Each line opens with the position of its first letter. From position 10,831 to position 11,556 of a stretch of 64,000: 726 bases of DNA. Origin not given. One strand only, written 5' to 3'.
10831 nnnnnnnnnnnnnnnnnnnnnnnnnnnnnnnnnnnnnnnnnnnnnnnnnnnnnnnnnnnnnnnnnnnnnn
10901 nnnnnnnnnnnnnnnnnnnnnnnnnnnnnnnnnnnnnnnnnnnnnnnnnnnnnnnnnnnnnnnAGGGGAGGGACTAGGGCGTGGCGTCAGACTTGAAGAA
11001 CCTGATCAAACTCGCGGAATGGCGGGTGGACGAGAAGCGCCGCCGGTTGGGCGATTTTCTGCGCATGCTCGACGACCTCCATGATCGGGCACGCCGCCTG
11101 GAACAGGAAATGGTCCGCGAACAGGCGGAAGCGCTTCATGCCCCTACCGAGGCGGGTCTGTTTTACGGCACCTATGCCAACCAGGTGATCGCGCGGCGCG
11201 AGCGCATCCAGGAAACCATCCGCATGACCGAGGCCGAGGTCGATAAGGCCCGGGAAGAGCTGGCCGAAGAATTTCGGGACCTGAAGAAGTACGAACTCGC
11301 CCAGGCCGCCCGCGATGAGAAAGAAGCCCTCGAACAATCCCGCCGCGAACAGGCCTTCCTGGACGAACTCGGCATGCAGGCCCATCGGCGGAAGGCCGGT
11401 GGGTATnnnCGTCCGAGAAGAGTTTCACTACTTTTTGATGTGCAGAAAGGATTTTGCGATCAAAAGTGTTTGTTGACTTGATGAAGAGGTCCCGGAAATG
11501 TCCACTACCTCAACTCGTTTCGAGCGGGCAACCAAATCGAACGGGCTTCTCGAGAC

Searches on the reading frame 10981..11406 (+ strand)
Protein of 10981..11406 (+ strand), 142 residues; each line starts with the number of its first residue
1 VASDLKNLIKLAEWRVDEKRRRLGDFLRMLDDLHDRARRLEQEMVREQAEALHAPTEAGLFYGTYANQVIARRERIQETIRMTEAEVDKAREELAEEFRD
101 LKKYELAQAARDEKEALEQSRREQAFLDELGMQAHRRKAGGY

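Call 6: search_protein_families(library=ncbifam, proteins=[window:10981-11406:+])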
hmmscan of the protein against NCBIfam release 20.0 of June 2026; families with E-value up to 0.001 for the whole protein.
window:10981-11406:+ (142 aa): 1 family
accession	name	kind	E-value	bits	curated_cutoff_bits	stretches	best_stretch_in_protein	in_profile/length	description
TIGR02473.1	flagell_FliJ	equivalog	1.8e-12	47.8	50.45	1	5-137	4-141/141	flagellar export protein FliJ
